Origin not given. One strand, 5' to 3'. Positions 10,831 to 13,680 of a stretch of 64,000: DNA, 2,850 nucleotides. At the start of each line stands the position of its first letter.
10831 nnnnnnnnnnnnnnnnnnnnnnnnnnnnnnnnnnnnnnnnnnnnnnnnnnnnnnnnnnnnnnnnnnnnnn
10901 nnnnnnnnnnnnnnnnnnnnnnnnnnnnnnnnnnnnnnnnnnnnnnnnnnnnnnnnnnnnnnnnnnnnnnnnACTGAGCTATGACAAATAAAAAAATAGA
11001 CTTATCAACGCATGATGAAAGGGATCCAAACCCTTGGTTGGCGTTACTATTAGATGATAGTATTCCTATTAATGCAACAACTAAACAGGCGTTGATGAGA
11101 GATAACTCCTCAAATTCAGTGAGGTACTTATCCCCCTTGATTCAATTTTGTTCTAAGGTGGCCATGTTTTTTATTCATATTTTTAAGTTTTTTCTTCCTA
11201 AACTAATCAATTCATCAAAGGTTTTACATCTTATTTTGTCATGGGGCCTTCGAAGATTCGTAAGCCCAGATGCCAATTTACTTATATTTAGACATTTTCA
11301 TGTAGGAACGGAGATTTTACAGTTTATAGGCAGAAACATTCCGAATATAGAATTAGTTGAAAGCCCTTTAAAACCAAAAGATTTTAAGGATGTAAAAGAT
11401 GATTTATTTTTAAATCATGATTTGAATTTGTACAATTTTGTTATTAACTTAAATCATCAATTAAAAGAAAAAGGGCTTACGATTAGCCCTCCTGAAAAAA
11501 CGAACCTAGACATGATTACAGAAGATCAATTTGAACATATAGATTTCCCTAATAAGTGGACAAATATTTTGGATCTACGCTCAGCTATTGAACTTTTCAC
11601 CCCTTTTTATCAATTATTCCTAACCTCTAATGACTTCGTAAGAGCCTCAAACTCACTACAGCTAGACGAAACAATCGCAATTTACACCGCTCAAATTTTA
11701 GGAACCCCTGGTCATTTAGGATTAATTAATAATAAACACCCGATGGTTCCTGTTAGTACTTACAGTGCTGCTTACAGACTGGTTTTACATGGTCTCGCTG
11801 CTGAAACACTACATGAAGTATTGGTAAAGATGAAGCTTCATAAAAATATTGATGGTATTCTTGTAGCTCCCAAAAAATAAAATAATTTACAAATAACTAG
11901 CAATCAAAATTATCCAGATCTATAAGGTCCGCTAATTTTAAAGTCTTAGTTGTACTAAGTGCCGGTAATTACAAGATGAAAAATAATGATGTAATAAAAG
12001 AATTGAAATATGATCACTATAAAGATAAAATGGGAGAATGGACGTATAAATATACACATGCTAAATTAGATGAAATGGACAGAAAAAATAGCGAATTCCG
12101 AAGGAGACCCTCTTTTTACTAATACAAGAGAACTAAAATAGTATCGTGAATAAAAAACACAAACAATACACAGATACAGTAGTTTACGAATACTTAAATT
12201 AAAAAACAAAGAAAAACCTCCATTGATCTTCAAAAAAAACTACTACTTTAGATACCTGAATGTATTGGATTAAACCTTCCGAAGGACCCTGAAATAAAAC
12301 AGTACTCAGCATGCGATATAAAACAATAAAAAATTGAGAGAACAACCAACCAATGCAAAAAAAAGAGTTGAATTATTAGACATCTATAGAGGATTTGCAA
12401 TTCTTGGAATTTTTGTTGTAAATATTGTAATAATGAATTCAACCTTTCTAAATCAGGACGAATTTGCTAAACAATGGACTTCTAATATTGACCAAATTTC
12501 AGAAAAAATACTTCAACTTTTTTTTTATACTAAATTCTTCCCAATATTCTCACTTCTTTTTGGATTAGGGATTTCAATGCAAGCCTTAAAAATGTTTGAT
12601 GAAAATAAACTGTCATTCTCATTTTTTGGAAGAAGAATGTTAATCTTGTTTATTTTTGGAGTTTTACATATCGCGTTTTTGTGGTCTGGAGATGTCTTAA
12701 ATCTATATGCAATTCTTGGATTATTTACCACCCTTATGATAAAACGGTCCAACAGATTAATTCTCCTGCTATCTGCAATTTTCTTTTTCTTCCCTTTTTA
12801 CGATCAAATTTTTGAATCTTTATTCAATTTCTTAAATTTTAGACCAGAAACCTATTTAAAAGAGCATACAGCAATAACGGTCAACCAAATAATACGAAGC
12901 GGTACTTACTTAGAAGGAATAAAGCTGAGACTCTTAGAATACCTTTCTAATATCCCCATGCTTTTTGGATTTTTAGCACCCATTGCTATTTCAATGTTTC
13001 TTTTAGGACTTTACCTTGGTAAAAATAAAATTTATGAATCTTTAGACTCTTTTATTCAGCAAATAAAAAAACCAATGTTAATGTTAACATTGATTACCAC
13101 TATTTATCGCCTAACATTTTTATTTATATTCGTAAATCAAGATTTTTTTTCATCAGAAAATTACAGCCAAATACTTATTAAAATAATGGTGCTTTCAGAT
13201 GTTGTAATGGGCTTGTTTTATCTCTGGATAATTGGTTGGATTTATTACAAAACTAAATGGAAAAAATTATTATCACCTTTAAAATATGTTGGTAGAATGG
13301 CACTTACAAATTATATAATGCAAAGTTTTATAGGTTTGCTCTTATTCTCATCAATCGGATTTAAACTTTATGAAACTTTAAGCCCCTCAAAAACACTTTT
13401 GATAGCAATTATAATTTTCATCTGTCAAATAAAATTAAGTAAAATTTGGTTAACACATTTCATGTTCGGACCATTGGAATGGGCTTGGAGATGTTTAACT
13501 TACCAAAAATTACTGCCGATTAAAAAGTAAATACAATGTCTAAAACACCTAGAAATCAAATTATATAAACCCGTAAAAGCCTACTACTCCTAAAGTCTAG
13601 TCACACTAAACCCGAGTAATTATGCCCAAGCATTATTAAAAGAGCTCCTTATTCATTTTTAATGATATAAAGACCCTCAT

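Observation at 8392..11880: Operon of a His-box membrane hydroxylase, a KAS III::heme-oxygenase-like diiron-type fusion and an unknown protein: candidate uncharacterised lipid/small-molecule pathway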

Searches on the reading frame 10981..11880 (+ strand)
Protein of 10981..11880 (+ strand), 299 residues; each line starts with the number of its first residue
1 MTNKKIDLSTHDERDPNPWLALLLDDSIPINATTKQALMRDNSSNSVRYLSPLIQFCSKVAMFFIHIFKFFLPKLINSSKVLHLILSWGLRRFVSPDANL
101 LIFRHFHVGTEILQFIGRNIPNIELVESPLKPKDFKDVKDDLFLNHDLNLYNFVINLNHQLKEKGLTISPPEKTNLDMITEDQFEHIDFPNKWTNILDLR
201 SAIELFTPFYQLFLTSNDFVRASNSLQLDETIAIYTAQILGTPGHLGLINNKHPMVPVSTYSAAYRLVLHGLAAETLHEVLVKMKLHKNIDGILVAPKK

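Call 3: search_protein_families(library=pfam, proteins=[window:10981-11880:+], max_evalue=0.1)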
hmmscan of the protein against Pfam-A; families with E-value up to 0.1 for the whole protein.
window:10981-11880:+ (299 aa): 1 family
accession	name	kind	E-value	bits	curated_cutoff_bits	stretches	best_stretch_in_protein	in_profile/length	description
PF22523.1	DUF6999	-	7.9e-118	392.9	27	1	11-285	1-275/275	Family of unknown function (DUF6999)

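Call 4: search_protein_families(library=ncbifam, proteins=[window:10981-11880:+], max_evalue=0.1)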
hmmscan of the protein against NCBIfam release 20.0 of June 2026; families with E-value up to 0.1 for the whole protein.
window:10981-11880:+ (299 aa): 0 families

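Call 19: find_homologous_proteins(query=window:10981-11880:+)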
Query window:10981-11880:+ (299 aa): 3330 proteins with E <= 0.001 among 4403 candidates; the best 120 are listed.
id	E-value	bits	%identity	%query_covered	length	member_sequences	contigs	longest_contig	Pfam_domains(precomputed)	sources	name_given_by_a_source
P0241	5.1e-196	668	100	100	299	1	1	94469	PF22523.2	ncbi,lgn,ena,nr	ncbi:MAG: hypothetical protein JKY08_08515 [Flavobacteriaceae bacterium]|nr:hypothetical protein [Fl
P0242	7.1e-169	579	86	100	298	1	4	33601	PF22523.2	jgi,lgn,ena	-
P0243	5.5e-168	576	85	100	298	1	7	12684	PF22523.2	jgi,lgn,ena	-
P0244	8.9e-168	575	85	100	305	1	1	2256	PF22523.2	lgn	-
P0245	6.4e-164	562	83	100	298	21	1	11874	PF22523.2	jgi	-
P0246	6.5e-163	559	83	98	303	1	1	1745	PF22523.2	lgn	-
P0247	6.8e-162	556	81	100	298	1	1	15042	PF22523.2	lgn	-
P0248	8.0e-162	555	81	100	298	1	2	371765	PF22523.2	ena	-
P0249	9.3e-162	555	83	99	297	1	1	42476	PF22523.2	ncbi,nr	ncbi:MAG: hypothetical protein COA50_16195 [Flavobacteriaceae bacterium]|nr:MAG: hypothetical protei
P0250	2.5e-161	554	82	99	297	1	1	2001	PF22523.2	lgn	-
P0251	7.3e-161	552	82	100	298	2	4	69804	PF22523.2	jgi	jgi:hypothetical protein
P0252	7.3e-161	552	83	100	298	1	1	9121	PF22523.2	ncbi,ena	-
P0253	8.3e-161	552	83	98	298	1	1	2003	PF22523.2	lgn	-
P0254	2.2e-160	551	82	100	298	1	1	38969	PF22523.2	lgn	-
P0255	2.7e-160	550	81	100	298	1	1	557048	PF22523.2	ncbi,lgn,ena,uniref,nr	ncbi:hypothetical protein M4I21_07470 [Cellulophaga sp. 20_2_10]|uniref:DUF6999 family protein n=1 T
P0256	3.3e-160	550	81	100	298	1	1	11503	PF22523.2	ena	-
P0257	3.5e-160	550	82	100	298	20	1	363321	PF22523.2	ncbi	ncbi:hypothetical protein GCM10027284_41020 [Cyclobacterium sediminis]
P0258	9.1e-160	549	81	100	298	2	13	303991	PF22523.2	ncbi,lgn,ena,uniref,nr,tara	ncbi:MAG: hypothetical protein GYB55_04375 [Cytophagales bacterium]|uniref:DUF6999 family protein n=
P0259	1.0e-159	548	82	100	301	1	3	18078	PF22523.2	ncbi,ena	-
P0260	1.0e-159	548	83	98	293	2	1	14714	PF22523.2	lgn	-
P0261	1.2e-159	548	81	100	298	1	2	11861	PF22523.2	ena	-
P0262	1.2e-159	548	81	98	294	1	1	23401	PF22523.2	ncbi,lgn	ncbi:MAG: hypothetical protein ABI851_14585 [Saprospiraceae bacterium]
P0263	1.3e-159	548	81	98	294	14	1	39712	PF22523.2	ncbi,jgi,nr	ncbi:hypothetical protein N9K49_04235 [Flavobacteriaceae bacterium]|nr:hypothetical protein [Flavoba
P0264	1.6e-159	548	80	99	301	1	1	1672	PF22523.2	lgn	-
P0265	2.6e-159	547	82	99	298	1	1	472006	PF22523.2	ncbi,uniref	ncbi:hypothetical protein ABIB40_000289 [Pedobacter sp. UYP30]|uniref:DUF6999 family protein n=1 Tax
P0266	2.8e-159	547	81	100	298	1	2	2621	PF22523.2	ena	-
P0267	3.3e-159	547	81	100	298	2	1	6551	PF22523.2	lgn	-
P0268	4.2e-159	546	81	100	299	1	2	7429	PF22523.2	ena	-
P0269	8.4e-159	545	78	100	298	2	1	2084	PF22523.2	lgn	-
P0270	1.7e-158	544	80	99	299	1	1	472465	PF22523.2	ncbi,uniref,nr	ncbi:DUF6999 family protein [Echinicola salinicaeni]|uniref:DUF6999 family protein n=1 Tax=Echinicol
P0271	3.2e-158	544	82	98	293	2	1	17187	PF22523.2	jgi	jgi:hypothetical protein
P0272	3.3e-158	544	81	99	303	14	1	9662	PF22523.2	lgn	-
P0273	5.9e-158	543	82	97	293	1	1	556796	PF22523.2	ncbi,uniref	ncbi:DUF6999 family protein [Belliella marina]|uniref:DUF6999 family protein n=1 Tax=Belliella marin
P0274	7.2e-158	542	79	100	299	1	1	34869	PF22523.2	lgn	-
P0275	7.3e-158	542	81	100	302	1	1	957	PF22523.2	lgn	-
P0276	1.5e-157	541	80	99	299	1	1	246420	PF22523.2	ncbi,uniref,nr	ncbi:DUF6999 family protein [Echinicola shivajiensis]|uniref:DUF6999 family protein n=1 Tax=Echinico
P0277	1.6e-157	541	79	100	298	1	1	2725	PF22523.2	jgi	-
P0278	5.1e-157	540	79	100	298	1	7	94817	PF22523.2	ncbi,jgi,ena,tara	ncbi:MAG: hypothetical protein QNK84_05795 [Flavobacteriales bacterium]|jgi:hypothetical protein|tar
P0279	5.5e-157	540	79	99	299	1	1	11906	PF22523.2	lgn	-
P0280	5.9e-157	539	82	97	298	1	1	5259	PF22523.2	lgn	-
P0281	6.4e-157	539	81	100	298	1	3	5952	PF22523.2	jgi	jgi:hypothetical protein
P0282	7.7e-157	539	81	98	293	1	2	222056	PF22523.2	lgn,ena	-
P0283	8.7e-157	539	79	99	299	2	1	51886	PF22523.2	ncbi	ncbi:hypothetical protein GCM10028791_22800 [Echinicola sediminis]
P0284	9.4e-157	539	81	98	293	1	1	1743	PF22523.2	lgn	-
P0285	1.1e-156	539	79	99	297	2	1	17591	PF22523.2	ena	-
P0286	1.2e-156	538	83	97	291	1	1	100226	PF22523.2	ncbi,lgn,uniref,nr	ncbi:hypothetical protein MM213_16380 [Belliella sp. R4-6]|uniref:Uncharacterized protein n=1 Tax=Be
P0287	1.5e-156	538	79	100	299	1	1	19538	PF22523.2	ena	-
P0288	3.7e-156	537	80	98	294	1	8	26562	PF22523.2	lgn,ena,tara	tara:strand:- start:252 stop:1136 length:885 start_codon:yes stop_codon:yes gene_type:complete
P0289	3.9e-156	537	81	99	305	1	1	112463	PF22523.2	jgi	jgi:hypothetical protein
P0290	4.7e-156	536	82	95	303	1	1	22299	PF22523.2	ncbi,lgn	-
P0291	5.6e-156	536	79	100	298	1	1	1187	PF22523.2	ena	-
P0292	7.0e-156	536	79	100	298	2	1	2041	PF22523.2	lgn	-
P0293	7.8e-156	536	79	100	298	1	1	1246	PF22523.2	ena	-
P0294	8.0e-156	536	82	97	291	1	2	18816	PF22523.2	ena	-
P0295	8.7e-156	536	79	99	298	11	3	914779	PF22523.2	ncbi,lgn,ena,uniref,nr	ncbi:hypothetical protein SAMN05421766_103459 [Zobellia uliginosa]|uniref:Uncharacterized protein n=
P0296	1.1e-155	535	80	97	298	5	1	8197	PF22523.2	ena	-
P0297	1.1e-155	535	80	98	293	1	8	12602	PF22523.2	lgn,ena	-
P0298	1.3e-155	535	80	97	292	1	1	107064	PF22523.2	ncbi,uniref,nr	ncbi:MAG: hypothetical protein JJU34_14475 [Lunatimonas sp.]|uniref:DUF6999 family protein n=1 Tax=L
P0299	1.5e-155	535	79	100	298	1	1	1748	PF22523.2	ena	-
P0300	1.8e-155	535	80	99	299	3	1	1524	PF22523.2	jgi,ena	-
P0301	1.9e-155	534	78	100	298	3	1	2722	PF22523.2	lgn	-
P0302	2.0e-155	534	81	97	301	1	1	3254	PF22523.2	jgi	jgi:hypothetical protein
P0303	2.3e-155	534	80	98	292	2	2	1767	PF22523.2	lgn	-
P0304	2.5e-155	534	79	100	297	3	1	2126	PF22523.2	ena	-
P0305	2.8e-155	534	79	100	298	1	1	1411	PF22523.2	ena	-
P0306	4.2e-155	533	81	97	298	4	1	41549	PF22523.2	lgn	-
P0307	6.5e-155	533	79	98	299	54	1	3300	PF22523.2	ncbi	-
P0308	7.1e-155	533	79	97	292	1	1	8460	PF22523.2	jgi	jgi:hypothetical protein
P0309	8.5e-155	532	79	98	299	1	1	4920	PF22523.2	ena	-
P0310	9.6e-155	532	79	98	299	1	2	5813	PF22523.2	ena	-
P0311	1.2e-154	532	79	98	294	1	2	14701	PF22523.2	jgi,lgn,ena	jgi:hypothetical protein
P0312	1.4e-154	532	79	97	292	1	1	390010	PF22523.2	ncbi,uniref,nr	ncbi:DUF6999 family protein [Lunatimonas salinarum]|uniref:DUF6999 family protein n=1 Tax=Lunatimona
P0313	1.7e-154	531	79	98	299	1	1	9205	PF22523.2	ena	-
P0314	2.0e-154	531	79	98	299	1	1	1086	PF22523.2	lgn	-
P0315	4.1e-154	530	79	97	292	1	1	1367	PF22523.2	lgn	-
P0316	5.0e-154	530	79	97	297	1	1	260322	PF22523.2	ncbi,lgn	-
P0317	5.4e-154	530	79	97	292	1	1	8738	PF22523.2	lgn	-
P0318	5.8e-154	530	80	97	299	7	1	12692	PF22523.2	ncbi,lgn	-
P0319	6.8e-154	529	77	100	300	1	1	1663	PF22523.2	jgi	jgi:hypothetical protein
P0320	8.4e-154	529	80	97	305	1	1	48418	PF22523.2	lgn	-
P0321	9.4e-154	529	79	99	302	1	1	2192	PF22523.2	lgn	-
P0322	9.8e-154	529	77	100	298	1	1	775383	PF22523.2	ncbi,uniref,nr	ncbi:hypothetical protein [uncultured Maribacter sp.]|uniref:DUF6999 family protein n=1 Tax=uncultur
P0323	1.5e-153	528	81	95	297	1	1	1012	PF22523.2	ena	-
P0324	1.7e-153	528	77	100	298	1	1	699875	PF22523.2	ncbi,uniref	ncbi:DUF6999 family protein [Maribacter sp. Asnod2-G09]|uniref:DUF6999 family protein n=1 Tax=Mariba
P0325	1.8e-153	528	80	98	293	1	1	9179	PF22523.2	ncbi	-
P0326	2.0e-153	528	78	100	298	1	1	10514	PF22523.2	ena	-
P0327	2.7e-153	527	79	97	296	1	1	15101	PF22523.2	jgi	-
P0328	3.7e-153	527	81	100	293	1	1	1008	PF22523.2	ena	-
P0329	4.9e-153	527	78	98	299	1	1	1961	PF22523.2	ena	-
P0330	6.6e-153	526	79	97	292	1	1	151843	PF22523.2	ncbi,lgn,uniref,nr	ncbi:hypothetical protein ADIS_3905 [Lunatimonas lonarensis]|uniref:Uncharacterized protein n=1 Tax=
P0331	7.2e-153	526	78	98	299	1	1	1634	PF22523.2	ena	-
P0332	8.4e-153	526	78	98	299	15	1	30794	PF22523.2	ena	-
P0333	9.4e-153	526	77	100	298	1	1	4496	PF22523.2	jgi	jgi:hypothetical protein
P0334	2.6e-152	524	78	98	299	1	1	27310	PF22523.2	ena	-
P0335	3.3e-152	524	78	98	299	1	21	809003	PF22523.2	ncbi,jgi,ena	-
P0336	4.8e-152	523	78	97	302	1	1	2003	PF22523.2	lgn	-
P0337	5.5e-152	523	78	98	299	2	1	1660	PF22523.2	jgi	jgi:hypothetical protein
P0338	8.8e-152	522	79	97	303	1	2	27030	PF22523.2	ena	-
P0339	3.0e-151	521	78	99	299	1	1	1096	PF22523.2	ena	-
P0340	9.7e-151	519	78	96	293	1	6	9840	PF22523.2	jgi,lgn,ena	-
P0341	1.6e-150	518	77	98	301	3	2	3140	PF22523.2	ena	-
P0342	1.7e-150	518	78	97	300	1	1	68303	PF22523.2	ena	-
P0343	1.8e-150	518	78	98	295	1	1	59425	PF22523.2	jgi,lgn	jgi:hypothetical protein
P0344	4.3e-150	517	75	99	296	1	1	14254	PF22523.2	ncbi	-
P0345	1.1e-149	516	78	97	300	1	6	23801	PF22523.2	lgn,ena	-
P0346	1.7e-149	515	77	96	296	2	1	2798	PF22523.2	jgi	jgi:hypothetical protein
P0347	1.8e-149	515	78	97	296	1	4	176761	PF22523.2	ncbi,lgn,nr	ncbi:MAG: hypothetical protein IPH93_15775 [Saprospiraceae bacterium]|nr:hypothetical protein [Sapro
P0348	2.0e-149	515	77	98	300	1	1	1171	PF22523.2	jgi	-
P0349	2.2e-149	515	79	98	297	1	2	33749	PF22523.2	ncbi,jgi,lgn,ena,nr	ncbi:MAG: hypothetical protein COA57_15415 [Flavobacteriales bacterium]|nr:hypothetical protein [Bac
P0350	2.6e-149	514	78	98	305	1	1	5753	PF22523.2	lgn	-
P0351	3.0e-149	514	77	98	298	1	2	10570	PF22523.2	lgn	-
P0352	4.1e-149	514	76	97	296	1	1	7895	PF22523.2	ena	-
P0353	4.4e-149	514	77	98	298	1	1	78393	PF22523.2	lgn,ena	-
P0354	5.3e-149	513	79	97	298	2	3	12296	PF22523.2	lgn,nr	nr:hypothetical protein [Cytophagales bacterium]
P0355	6.4e-149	513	77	97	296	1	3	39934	PF22523.2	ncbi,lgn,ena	-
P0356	7.8e-149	513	77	97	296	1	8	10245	PF22523.2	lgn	-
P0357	8.2e-149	513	76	98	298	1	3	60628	PF22523.2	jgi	-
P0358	1.7e-148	512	75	99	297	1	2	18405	PF22523.2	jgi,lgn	-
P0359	1.7e-148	512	76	97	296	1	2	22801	PF22523.2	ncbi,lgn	-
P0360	2.5e-148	511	76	97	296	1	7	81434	PF22523.2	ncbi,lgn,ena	-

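Call 36: predict_structure(alignment_id=A2)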
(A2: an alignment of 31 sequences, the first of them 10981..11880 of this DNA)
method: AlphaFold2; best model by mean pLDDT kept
length: 299 residues; sequences in the alignment: 31
mean_pLDDT: 71.9   pTM: 0.75
mean pLDDT of the five models: 71.9, 69.9, 67.5, 62.1, 61.5
residues with pLDDT >= 90: 11; 70-90: 170; 50-70: 98; < 50: 20
segments of 3 or more residues with pLDDT < 50: 1-3, 247-251, 291-299
pLDDT, mean of each block of 10 residues (from residue 1): 58 66 72 78 75 84 84 71 72 77 78 88 69 63 70 86 91 88 65 64 76 69 66 82 53 56 61 78 76 42
secondary structure, 60 per line:
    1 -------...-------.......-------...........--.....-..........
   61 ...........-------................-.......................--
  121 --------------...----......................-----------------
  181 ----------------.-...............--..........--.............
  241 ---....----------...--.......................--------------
elements in order: H18-24 H32-42 H45-49 H51-71 H79-93 H96-118 H142-163 H199-213 H216-225 H228-240 H244-247 H263-285

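Call 39: fold_search(model_id=the predicted structure, library=pdb)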
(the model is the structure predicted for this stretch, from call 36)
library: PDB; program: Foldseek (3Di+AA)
matches with E <= 10: 111; with E <= 0.001: 0
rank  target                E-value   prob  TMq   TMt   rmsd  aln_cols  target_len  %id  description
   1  5hd8_B                1.5e+00  0.06  0.12  0.09  20.3       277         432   12  Crystal structure of disulfide cross-linked D417C ClC-ec1 (released 2017-01-18)
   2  6quz_B                1.5e+00  0.04  0.10  0.07  24.7       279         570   12  Structure of ATPgS-bound outward-facing TM287/288 in complex with sybody Sb_TM35 (released 2019-05-29)
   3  5l22_B                1.7e+00  0.04  0.11  0.07  24.8       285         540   11  PrtD T1SS ABC transporter (released 2017-03-08)
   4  6qv0_B                2.2e+00  0.04  0.11  0.07  25.4       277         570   11  Structure of ATP-bound outward-facing TM287/288 in complex with sybody Sb_TM35 (released 2019-05-29)
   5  1ogk_E                2.5e+00  0.03  0.12  0.14  20.9       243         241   12  The crystal structure of Trypanosoma cruzi dUTPase in complex with dUDP (released 2004-01-22)
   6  3vvp_A                2.6e+00  0.06  0.16  0.13  20.3       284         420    9  Crystal structure of MATE in complex with Br-NRF (released 2013-04-03)
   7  9r10_A                2.6e+00  0.04  0.13  0.09  23.0       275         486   10  Cryo-EM structure of human MATE1 in complex with cimetidine (released 2025-11-05)
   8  6qv1_B                2.6e+00  0.04  0.12  0.07  25.3       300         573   10  Structure of ATPgS-bound outward-facing TM287/288 in complex with nanobody Nb_TM1 (released 2019-05-29)
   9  6quz_D                2.6e+00  0.03  0.11  0.06  23.9       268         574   12  Structure of ATPgS-bound outward-facing TM287/288 in complex with sybody Sb_TM35 (released 2019-05-29)
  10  9d0t_O                2.7e+00  0.03  0.13  0.04  21.4       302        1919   12  Proteasome core particle assembly intermediate Blm10:13S purified from Saccharomyces cerevisiae (released 2024-12-04)
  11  4o7g_A                3.0e+00  0.06  0.15  0.20  19.8       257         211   15  Crystal Structure of Ascorbate-bound Cytochrome b561, crystal soaked in 1 M L-ascorbate for 40 minutes (released 2014-02-05)
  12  3vvs_A                3.0e+00  0.04  0.14  0.11  20.6       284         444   10  Crystal structure of MATE in complex with MaD3S (released 2013-04-03)
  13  1c03_A                3.1e+00  0.06  0.13  0.21  17.8       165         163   13  CRYSTAL STRUCTURE OF YPD1P (TRICLINIC FORM) (released 2000-01-15)
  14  1ogk_B                3.1e+00  0.03  0.13  0.15  19.6       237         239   15  The crystal structure of Trypanosoma cruzi dUTPase in complex with dUDP (released 2004-01-22)
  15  9r1g_A                3.2e+00  0.03  0.12  0.09  22.7       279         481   10  Cryo-EM structure of human MATE1 (released 2025-11-05)
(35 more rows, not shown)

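Call 47: search_solved_structures(query=A3, max_evalue=10, show_alignments=2)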
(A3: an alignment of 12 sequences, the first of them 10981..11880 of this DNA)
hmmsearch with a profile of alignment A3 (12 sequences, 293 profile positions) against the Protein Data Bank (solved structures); distinct sequences matched with E-value up to 10: 1.
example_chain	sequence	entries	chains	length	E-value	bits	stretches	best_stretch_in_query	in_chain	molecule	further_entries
6inr_A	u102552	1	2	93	0.25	13.7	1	142-198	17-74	Putative effector, AYWB SAP54-like protein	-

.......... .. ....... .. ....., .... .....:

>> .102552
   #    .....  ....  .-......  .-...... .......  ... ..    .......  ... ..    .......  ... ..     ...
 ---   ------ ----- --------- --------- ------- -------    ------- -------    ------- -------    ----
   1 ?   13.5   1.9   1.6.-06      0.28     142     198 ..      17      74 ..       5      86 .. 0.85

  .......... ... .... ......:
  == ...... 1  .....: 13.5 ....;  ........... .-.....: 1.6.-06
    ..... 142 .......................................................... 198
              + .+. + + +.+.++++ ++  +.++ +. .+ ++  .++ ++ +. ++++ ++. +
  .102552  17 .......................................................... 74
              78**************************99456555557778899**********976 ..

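Call 61: fold_search(model_id=the predicted structure, library=viral)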
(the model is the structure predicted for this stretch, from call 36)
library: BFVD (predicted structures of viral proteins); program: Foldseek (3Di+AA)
matches with E <= 10: 97; with E <= 0.001: 0
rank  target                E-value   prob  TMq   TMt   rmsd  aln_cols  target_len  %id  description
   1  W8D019                5.0e-01  0.09  0.15  0.13  22.5       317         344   13  Uncharacterized protein [Erwinia phage PhiEaH1]
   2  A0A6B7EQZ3            8.1e-01  0.09  0.17  0.11  21.7       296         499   12  (no name in the UniProt tables at hand)
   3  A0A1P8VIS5            8.4e-01  0.06  0.15  0.08  23.3       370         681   12  Uncharacterized protein [Murid betaherpesvirus 3]
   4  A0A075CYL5            1.5e+00  0.10  0.22  0.20  19.1       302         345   13  Membrane protein EE34 [Elephant endotheliotropic herpesvirus 5]
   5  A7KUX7                1.8e+00  0.05  0.14  0.15  22.7       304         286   12  (no name in the UniProt tables at hand)
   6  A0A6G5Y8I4            2.1e+00  0.05  0.13  0.08  20.0       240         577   13  (no name in the UniProt tables at hand)
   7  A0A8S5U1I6            2.2e+00  0.03  0.09  0.04  19.8       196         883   13  Portal protein [Myoviridae sp. ctu3o5]
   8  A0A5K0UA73            2.4e+00  0.04  0.14  0.18  18.9       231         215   12  TLC domain-containing protein [Yasminevirus sp. GU-2018]
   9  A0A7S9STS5            2.6e+00  0.04  0.15  0.17  23.7       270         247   11  (no name in the UniProt tables at hand)
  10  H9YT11                2.6e+00  0.03  0.11  0.06  27.1       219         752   14  (no name in the UniProt tables at hand)
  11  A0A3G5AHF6            2.6e+00  0.02  0.10  0.05  35.8       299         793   13  histidine kinase [Sylvanvirus sp.]
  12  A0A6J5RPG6            2.7e+00  0.04  0.15  0.08  18.9       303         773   10  Uncharacterized protein [uncultured Caudovirales phage]
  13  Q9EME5                2.8e+00  0.04  0.18  0.15  21.8       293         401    8  AMV261 [Amsacta moorei entomopoxvirus]
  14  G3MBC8                2.8e+00  0.03  0.13  0.14  22.1       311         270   10  Gp58 [Bacillus phage G]
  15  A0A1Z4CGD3            3.0e+00  0.03  0.14  0.10  21.9       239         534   11  Uncharacterized protein [Seal parapoxvirus]
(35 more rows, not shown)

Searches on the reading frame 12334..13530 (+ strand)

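Call 3: search_protein_families(library=pfam, proteins=[window:12334-13530:+], max_evalue=0.1)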
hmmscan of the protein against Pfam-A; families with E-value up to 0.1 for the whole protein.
window:12334-13530:+ (398 aa): 1 family
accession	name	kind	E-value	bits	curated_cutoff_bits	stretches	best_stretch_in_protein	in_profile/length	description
PF04235.18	DUF418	-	9.6e-41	139.9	23.6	1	228-391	1-162/163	Protein of unknown function (DUF418)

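Call 4: search_protein_families(library=ncbifam, proteins=[window:12334-13530:+], max_evalue=0.1)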
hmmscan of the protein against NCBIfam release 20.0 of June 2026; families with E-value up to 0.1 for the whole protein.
window:12334-13530:+ (398 aa): 1 family
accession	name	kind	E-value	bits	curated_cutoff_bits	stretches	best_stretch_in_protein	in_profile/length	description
NF008093.1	PRK10835.1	equivalog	1.2e-30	106.9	325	1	11-391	2-373/375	DUF418 domain-containing protein YeiB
